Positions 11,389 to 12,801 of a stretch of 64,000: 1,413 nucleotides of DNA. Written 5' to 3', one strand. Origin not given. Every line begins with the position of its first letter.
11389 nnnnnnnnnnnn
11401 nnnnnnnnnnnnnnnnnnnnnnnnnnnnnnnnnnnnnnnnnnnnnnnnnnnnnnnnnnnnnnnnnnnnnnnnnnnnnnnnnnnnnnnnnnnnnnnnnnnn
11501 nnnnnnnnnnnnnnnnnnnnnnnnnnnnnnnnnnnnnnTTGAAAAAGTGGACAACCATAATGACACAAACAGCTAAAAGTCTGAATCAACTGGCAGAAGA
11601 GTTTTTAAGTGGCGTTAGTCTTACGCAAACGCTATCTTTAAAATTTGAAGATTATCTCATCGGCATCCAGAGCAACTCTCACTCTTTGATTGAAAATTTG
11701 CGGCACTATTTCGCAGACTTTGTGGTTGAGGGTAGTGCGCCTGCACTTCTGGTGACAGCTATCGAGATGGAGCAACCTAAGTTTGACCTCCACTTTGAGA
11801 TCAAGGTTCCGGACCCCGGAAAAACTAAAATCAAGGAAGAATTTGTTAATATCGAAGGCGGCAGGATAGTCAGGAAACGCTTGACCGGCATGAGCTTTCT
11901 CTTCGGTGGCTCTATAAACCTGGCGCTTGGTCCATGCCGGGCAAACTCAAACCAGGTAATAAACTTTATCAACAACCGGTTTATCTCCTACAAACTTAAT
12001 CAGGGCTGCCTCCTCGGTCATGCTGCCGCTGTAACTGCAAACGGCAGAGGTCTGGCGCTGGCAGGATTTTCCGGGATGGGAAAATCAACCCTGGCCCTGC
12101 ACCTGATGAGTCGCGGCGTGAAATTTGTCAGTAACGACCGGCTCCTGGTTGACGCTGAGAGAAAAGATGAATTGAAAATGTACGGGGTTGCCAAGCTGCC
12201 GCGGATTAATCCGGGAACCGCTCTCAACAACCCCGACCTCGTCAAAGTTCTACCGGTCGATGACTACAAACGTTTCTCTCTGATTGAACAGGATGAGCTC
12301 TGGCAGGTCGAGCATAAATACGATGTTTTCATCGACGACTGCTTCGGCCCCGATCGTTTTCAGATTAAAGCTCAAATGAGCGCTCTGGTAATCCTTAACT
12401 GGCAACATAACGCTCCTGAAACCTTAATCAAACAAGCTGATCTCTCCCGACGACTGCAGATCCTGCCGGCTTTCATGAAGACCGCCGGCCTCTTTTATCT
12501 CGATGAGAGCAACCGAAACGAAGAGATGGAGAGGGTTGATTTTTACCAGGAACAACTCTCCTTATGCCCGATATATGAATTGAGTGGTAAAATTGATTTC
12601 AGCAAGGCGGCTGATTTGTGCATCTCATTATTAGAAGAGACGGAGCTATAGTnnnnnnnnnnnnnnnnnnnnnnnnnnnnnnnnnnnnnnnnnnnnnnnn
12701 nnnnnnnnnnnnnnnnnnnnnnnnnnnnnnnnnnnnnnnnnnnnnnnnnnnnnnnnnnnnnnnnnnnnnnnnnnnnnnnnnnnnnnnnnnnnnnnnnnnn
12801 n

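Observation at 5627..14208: GAK-type cluster: ATP-grasp + HprK-related kinase + amphi-Trp paralogs + CofD-like + PhoU-kinase fusion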

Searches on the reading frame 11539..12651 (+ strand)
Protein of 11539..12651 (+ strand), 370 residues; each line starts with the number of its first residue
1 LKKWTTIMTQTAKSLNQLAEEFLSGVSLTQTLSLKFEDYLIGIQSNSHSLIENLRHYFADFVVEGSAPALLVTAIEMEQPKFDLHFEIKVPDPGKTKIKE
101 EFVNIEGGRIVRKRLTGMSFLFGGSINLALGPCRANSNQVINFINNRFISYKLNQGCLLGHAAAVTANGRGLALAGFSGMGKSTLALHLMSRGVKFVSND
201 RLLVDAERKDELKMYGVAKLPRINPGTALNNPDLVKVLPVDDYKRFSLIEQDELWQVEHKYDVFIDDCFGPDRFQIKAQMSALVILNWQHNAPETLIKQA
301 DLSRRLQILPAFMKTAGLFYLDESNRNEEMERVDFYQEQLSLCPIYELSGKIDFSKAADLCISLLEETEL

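Call 3: search_protein_families(library=ncbifam, proteins=[window:11539-12651:+], max_evalue=0.01)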
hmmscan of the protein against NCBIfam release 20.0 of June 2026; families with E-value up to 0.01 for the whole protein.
window:11539-12651:+ (370 aa): 5 families
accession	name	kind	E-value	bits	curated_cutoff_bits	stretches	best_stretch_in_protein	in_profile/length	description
TIGR04355.1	HprK_rel_B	hypoth_equivalog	3.8e-149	496.6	200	1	15-365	2-351/351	HprK-related kinase B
TIGR04352.1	HprK_rel_A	equivalog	5e-09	35.7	200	1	148-208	88-147/280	HprK-related kinase A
TIGR00679.1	hpr-ser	equivalog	2.6e-08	33.5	240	1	136-212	112-186/300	HPr(Ser) kinase/phosphatase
NF003883.0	PRK05428.2-1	equivalog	0.00031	20.2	252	1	160-208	18-66/189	HPr kinase/phosphorylase-related protein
TIGR04249.1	SCM_chp_ScmC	equivalog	0.001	18.4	125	1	152-211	120-178/292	SynChlorMet cassette protein ScmC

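Call 4: search_protein_families(library=pfam, proteins=[window:11539-12651:+], max_evalue=0.01)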
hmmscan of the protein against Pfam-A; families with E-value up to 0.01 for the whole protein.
window:11539-12651:+ (370 aa): 2 families
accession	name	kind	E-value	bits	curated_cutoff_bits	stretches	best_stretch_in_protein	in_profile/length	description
PF07475.17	Hpr_kinase_C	-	1.3e-07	31.8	33.3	1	161-212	10-61/171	HPr Serine kinase C-terminal domain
PF20720.3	nSTAND3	-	0.0054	16.9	27.2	0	171-277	19-83/155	Novel STAND NTPase 3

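Call 9: find_related_loci(query=window:11539-12651:+, collection=genome_contigs, flank=10000)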
Query window:11539-12651:+ (370 aa) in genome_contigs; peptide patterns used: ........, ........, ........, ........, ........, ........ (x = any residue, [..] = any of these).
417 stretches matched a pattern; 318 encode a relative of the query (tblastn E <= 1e-3); the best 80 are kept; 80 distinct loci.
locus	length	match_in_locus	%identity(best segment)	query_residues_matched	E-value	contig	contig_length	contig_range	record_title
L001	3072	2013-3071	63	8-360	3e-157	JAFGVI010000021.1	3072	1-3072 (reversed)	MAG: Deltaproteobacteria bacterium isolate ZodW_Metabat.137 k87_2400446, whole genome shotgun sequence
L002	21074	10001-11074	57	8-367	8e-134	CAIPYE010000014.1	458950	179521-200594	MAG: uncultured delta proteobacterium isolate MJ130729A_bin-331 genome assembly, contig: bin-331:14/17, whole genome sho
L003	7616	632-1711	55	8-369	8e-130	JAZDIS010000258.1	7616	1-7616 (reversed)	MAG: Pseudomonadota bacterium isolate MEGAHIT-group-0.419 k141_3735307, whole genome shotgun sequence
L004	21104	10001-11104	53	2-370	2e-128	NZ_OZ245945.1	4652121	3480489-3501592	MAG: Maridesulfovibrio sp. isolate 227629a5-9d24-4079-af3c-2046eb677fbc chromosome 1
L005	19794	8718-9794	55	8-368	1e-126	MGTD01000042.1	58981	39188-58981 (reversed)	MAG: Deltaproteobacteria bacterium RIFOXYD12_FULL_56_24 rifoxyd3_full_scaffold_453, whole genome shotgun sequence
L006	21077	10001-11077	54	8-368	3e-126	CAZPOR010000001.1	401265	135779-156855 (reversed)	MAG TPA_asm: uncultured Desulfurivibrio sp. isolate binchicken_co269_249 genome assembly, contig: NODE_14_length_401265_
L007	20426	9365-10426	55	9-368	6e-126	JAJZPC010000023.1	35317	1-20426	MAG: Deltaproteobacteria bacterium isolate SKS1.bin10 NODE_2093_length_35317_cov_4.115004, whole genome shotgun sequence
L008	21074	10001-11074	54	8-367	1e-125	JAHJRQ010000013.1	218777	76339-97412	MAG: Proteobacteria bacterium isolate OS_PC_MetaG.mb.157 OS_PC_MetaG.mb.157_k141_390326, whole genome shotgun sequence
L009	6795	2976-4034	54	13-365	3e-125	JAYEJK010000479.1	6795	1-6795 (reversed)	MAG: Thermodesulfobacteriota bacterium isolate MAG165 MAG165_479, whole genome shotgun sequence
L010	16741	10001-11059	54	13-365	2e-124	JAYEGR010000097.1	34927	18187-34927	MAG: Thermodesulfobacteriota bacterium isolate MAG241 MAG241_97, whole genome shotgun sequence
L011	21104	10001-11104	51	2-370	5e-124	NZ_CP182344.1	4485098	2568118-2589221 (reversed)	MAG: Maridesulfovibrio sp. isolate LRMN2-isolate chromosome, complete genome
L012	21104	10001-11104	50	2-370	1e-122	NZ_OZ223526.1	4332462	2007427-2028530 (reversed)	MAG: Maridesulfovibrio sp. isolate 4b7aa1d1-4656-4508-adef-fef75badb664 chromosome 1, complete sequence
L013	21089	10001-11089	51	7-370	3e-122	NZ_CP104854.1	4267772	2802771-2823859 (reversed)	Maridesulfovibrio sp. FT414 chromosome, complete genome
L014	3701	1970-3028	53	13-365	8e-124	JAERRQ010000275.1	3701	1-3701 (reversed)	MAG: Desulfobacterales bacterium isolate G11 c_000000039067, whole genome shotgun sequence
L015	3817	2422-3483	53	11-365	1e-122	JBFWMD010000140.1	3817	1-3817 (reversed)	MAG: Desulfovibrio sp. isolate CA_2019_NHSR_81 NODE_52557_length_3817_cov_3.159892_NHSR, whole genome shotgun sequence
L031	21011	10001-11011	52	34-370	2e-113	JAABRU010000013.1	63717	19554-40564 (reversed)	MAG: Desulfobacteraceae bacterium isolate S08.Bin136 Scaffold_93, whole genome shotgun sequence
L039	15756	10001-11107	49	7-367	5e-112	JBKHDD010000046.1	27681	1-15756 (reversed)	MAG: Desulfococcaceae bacterium isolate D1M03_3 NODE_787_length_27681_cov_11.642330, whole genome shotgun sequence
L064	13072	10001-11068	55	8-365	4e-127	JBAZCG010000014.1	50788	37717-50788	MAG: Desulfurivibrionaceae bacterium isolate SO_2017_GW1_131 NODE_3410_length_50788_cov_1.208977_OW334_2017, whole genom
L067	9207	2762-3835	46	8-365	2e-103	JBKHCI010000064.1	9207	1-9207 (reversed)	MAG: Desulfonatronovibrio sp. isolate D1M02_21 NODE_2679_length_9207_cov_29.337522, whole genome shotgun sequence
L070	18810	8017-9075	48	16-366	1e-102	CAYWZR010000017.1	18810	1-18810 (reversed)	MAG TPA_asm: uncultured Nitrospirota bacterium isolate SRP128015_co3_158 genome assembly, contig: NODE_2980_length_18810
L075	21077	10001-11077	50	14-367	9e-101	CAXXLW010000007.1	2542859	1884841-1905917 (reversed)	MAG: Desulfamplus sp. isolate 82e8c6d0-3d9d-4aa8-81a7-685ccd8d78ba genome assembly, contig: contig_7, whole genome shotg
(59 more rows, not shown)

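Call 14: search_solved_structures(query=window:11539-12651:+, max_evalue=0.1)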
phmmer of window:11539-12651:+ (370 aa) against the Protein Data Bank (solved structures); distinct sequences matched with E-value up to 0.1: 3.
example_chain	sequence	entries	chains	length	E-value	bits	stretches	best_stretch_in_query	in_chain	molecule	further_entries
2qmh_A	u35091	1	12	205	0.00028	23.3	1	161-218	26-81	HPr kinase/phosphorylase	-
1jb1_A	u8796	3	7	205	0.00028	23.3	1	161-218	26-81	HPRK PROTEIN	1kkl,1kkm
1ko7_A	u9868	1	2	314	0.00044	22.6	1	148-212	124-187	Hpr kinase/phosphatase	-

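Call 41: search_protein_families(library=padloc, proteins=[window:11539-12651:+], max_evalue=0.01)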
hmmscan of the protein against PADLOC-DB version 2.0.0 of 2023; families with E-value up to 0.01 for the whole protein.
window:11539-12651:+ (370 aa): 0 families

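Call 75: search_protein_families(library=pfam, proteins=[L067:181-2607:+, L067:2762-3841:+, L067:3915-4598:-, L067:4595-5740:-, L067:5727-6980:-, L067:7844-9037:+, L070:6541-7716:-, L070:5210-6217:-, L070:9315-10814:-, L070:4217-5122:-], max_evalue=0.001)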
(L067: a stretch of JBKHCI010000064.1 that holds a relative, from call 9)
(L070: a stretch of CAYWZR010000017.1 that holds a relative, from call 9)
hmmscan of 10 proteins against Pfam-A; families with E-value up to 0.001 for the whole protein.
L067:181-2607:+ (808 aa): 6 families
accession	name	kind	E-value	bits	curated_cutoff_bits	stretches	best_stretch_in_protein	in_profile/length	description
PF00534.26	Glycos_transf_1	-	1e-35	123.2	26.4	1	628-785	7-170/172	Glycosyl transferases group 1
PF13692.12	Glyco_trans_1_4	-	1.4e-29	103.6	27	1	636-773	2-142/142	Glycosyl transferases group 1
PF13439.12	Glyco_transf_4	-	2e-21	77.2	28.5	1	444-616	1-170/170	Glycosyltransferase Family 4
PF20706.3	GT4-conflict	-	2e-11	43.9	26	1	631-796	193-381/385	Family 4 Glycosyltransferase in conflict systems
PF13579.12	Glyco_trans_4_4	-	1.3e-07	32.5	29.7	1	446-611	2-158/158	Glycosyl transferase 4-like domain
PF13524.12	Glyco_trans_1_2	-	0.00017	22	25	1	652-787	5-128/144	Glycosyl transferase-like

L067:2762-3841:+ (359 aa): 1 family
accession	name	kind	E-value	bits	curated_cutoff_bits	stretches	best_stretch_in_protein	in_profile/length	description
PF07475.17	Hpr_kinase_C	-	2.2e-06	27.8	33.3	1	154-204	9-59/171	HPr Serine kinase C-terminal domain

L067:3915-4598:- (227 aa): 1 family
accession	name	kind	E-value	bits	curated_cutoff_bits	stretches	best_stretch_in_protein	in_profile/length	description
PF10096.14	DUF2334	-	7e-09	36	26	1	3-146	2-144/203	Uncharacterized protein conserved in bacteria (DUF2334)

L067:4595-5740:- (381 aa): 5 families
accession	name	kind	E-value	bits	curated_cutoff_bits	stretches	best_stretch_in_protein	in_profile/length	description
PF00534.26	Glycos_transf_1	-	1.5e-20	73.9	26.4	1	214-319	18-130/172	Glycosyl transferases group 1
PF13692.12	Glyco_trans_1_4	-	1.6e-16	61.3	27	1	214-318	4-113/142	Glycosyl transferases group 1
PF13439.12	Glyco_transf_4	-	6.5e-13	49.5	28.5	1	36-196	2-167/170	Glycosyltransferase Family 4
PF13579.12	Glyco_trans_4_4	-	6.5e-11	43.3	29.7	1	36-190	1-152/158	Glycosyl transferase 4-like domain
PF20706.3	GT4-conflict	-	3.1e-06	26.9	26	1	157-318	138-318/385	Family 4 Glycosyltransferase in conflict systems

L067:5727-6980:- (417 aa): 2 families
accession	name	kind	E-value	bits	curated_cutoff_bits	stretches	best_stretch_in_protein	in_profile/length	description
PF13469.12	Sulfotransfer_3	-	1e-18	68.9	27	1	91-350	1-212/216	Sulfotransferase family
PF00685.33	Sulfotransfer_1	-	0.00017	21.5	22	0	91-349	3-180/255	Sulfotransferase domain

L067:7844-9037:+ (397 aa): 5 families
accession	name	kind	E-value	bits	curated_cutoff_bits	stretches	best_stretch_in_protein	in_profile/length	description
PF02562.22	PhoH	-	2.9e-45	154.7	27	1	179-392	1-200/205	PhoH-like protein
PF13638.12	PIN_4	-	7.5e-15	55.8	21.9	1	7-125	1-131/132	PIN domain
PF13245.12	AAA_19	-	1.1e-05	26.1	25.1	1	201-349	13-129/134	AAA domain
PF00270.35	DEAD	-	2.1e-05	24.8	26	1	187-334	4-141/167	DEAD/DEAH box helicase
PF13604.12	AAA_30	-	0.00081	19.6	27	0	201-350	20-129/191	AAA domain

L070:6541-7716:- (391 aa): 1 family
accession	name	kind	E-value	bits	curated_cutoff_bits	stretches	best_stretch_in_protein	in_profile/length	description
PF07396.17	Porin_O_P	-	4.3e-15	56.3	20.9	1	44-391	1-370/370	Phosphate-selective porin O and P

L070:5210-6217:- (335 aa): 3 families
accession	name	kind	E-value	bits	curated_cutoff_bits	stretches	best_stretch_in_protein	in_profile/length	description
PF12849.12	PBP_like_2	-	2.1e-40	139.6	27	1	33-280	10-264/267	PBP superfamily domain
PF12727.12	PBP_like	-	1.5e-12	47.5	27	1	51-279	1-192/193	PBP superfamily domain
PF01547.30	SBP_bac_1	-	0.00016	22.2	26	1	52-282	15-303/307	Bacterial extracellular solute-binding protein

L070:9315-10814:- (499 aa): 1 family
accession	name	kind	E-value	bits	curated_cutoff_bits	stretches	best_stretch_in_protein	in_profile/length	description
PF05787.19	PhoX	-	2.1e-11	44.1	24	1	244-470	257-514/515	Alkaline phosphatase PhoX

L070:4217-5122:- (301 aa): 1 family
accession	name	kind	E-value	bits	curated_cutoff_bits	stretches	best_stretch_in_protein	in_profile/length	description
PF00528.27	BPD_transp_1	-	1e-15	58.4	26.4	1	93-297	3-183/184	Binding-protein-dependent transport system inner membrane component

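Call 77: search_protein_families(library=pfam, proteins=[L006:2444-3235:+, L005:1725-3641:+, L004:4621-5145:+, L004:3641-4528:+, L004:13440-14417:+, L070:11132-11821:+, L070:11837-13618:+, L070:3345-4220:-], max_evalue=0.001)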
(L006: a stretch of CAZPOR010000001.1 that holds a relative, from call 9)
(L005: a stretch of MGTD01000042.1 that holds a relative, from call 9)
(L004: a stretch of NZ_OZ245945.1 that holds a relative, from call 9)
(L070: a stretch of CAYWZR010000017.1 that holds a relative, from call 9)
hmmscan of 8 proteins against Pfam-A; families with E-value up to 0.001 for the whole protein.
L006:2444-3235:+ (263 aa): 7 families
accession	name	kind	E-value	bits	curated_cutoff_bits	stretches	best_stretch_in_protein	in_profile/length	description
PF00005.33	ABC_tran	-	4.6e-31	108.7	25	1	32-187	1-136/137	ABC transporter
PF13304.12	AAA_21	-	1.9e-11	45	27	2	166-218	243-300/304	AAA domain, putative AbiEii toxin, Type IV TA system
PF02463.25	SMC_N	-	3.5e-08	33.6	40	1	148-224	135-205/220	RecF/RecN/SMC N terminal domain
PF13401.12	AAA_22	-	0.00017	22.3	27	1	42-154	5-59/130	AAA domain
PF13476.12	AAA_23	-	0.00018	22.7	27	1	17-63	2-40/201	AAA domain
PF03193.22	RsgA_GTPase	-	0.00036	20.8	30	1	29-64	94-128/174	RsgA GTPase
PF20703.3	nSTAND1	-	0.00093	19.4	27.1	0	23-61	14-52/379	Novel STAND NTPase 1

L005:1725-3641:+ (638 aa): 3 families
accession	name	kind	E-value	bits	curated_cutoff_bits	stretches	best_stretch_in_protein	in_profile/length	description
PF00563.25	EAL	-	1.6e-53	181.9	31.3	1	43-276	3-236/236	EAL domain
PF00990.26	GGDEF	-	6.5e-14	52.5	23.8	1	446-555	5-115/161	Diguanylate cyclase, GGDEF domain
PF00571.33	CBS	-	2.2e-08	34.8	24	0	376-433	1-55/57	CBS domain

L004:4621-5145:+ (174 aa): 1 family
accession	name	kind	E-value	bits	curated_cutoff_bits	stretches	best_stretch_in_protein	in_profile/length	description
PF01966.28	HD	-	9.5e-14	52.1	22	1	23-115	2-113/116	HD domain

L004:3641-4528:+ (295 aa): 2 families
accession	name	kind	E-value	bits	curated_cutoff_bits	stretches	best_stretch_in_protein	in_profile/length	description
PF03466.25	LysR_substrate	-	1.3e-29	103.5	28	1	87-291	2-206/209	LysR substrate binding domain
PF00126.33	HTH_1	-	1.1e-25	89.7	26.6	1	3-62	1-60/60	Bacterial regulatory helix-turn-helix protein, lysR family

L004:13440-14417:+ (325 aa): 11 families
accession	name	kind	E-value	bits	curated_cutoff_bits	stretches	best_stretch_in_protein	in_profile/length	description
PF00881.29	Nitroreductase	-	1.3e-28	100.7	23.5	1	126-293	1-167/167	Nitroreductase family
PF13237.11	Fer4_10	-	2.3e-09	37.5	25.5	2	42-94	2-53/53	4Fe-4S dicluster domain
PF00037.32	Fer4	-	5.6e-09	35.9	21.1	1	81-99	6-24/24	4Fe-4S binding domain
PF13187.11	Fer4_9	-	6.9e-07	29.6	27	1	49-98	5-52/52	4Fe-4S dicluster domain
PF12838.12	Fer4_7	-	1.7e-06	28.8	27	2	53-97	6-52/52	4Fe-4S dicluster domain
PF12837.12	Fer4_6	-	2.3e-06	27.7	25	1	81-98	7-24/24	4Fe-4S binding domain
PF13484.11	Fer4_16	-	2.3e-05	25.5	30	1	83-106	2-25/66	4Fe-4S double cluster binding domain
PF14512.11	TM1586_NiRdase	-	3.8e-05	23.8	27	0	245-266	90-111/215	Putative TM nitroreductase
PF14697.11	Fer4_21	-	0.00031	21.3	35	0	44-99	3-58/59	4Fe-4S dicluster domain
PF12797.12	Fer4_2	-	0.00053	20.2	24.5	0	80-95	7-22/22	4Fe-4S binding domain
PF25160.1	LdpA_Fe-S-bd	-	0.00094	19.4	27.6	0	55-100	9-45/49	LdpA Fe-S cluster-binding domain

L070:11132-11821:+ (229 aa): 3 families
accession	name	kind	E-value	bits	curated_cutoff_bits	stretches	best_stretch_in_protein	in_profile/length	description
PF00072.30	Response_reg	-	1.5e-32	112.5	30.2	1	6-118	1-111/111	Response regulator receiver domain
PF00486.34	Trans_reg_C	-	2.1e-23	82.6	26.2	1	154-226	2-77/77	Transcriptional regulatory protein, C terminal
PF23198.2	PDE8A_N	-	0.00097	19.5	29.6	0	5-87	11-95/147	PDE8A-like, N-terminal domain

L070:11837-13618:+ (593 aa): 14 families
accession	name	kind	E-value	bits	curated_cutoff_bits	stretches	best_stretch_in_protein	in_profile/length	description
PF02518.31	HATPase_c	-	4.6e-30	104.8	26.4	1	482-592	4-108/111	Histidine kinase-, DNA gyrase B-, and HSP90-like ATPase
PF00512.31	HisKA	-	2.8e-21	75.7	26.9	1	366-432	2-66/66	His Kinase A (phospho-acceptor) domain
PF08448.16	PAS_4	-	7.2e-14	52.4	23.1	1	256-360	1-109/110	PAS fold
PF00672.30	HAMP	-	1.1e-10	42.1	25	1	188-239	1-52/53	HAMP domain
PF00989.32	PAS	-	1.5e-10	41.5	22.6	1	253-356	4-113/113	PAS fold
PF14501.12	HATPase_c_5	-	2.8e-06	27.6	22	1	487-580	9-91/102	GHKL domain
PF13188.13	PAS_8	-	5.8e-06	26.5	21.8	1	253-301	4-49/65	PAS domain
PF12860.13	PAS_7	-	8.6e-06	26.3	27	1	256-305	1-51/115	PAS fold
PF02743.24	dCache_1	-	2.1e-05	24.6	45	1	74-171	64-166/240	Cache domain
PF16736.11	sCache_like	-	4.3e-05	24.2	27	1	73-156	37-117/117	Single Cache-like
PF13426.13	PAS_9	-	4.3e-05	24.2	27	1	261-357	2-102/103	PAS domain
PF13581.12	HATPase_c_2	-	0.00011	22.7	27.4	1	487-567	35-108/127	Histidine kinase-like ATPase domain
PF13596.12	PAS_10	-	0.00017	22.6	22.1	1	254-357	3-106/106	PAS domain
PF13589.12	HATPase_c_3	-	0.00084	19.8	25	0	484-561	3-77/137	Histidine kinase-, DNA gyrase B-, and HSP90-like ATPase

L070:3345-4220:- (291 aa): 1 family
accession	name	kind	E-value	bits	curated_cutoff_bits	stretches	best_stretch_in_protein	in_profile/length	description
PF00528.27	BPD_transp_1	-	8.9e-19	68.4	26.4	1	90-286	1-183/184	Binding-protein-dependent transport system inner membrane component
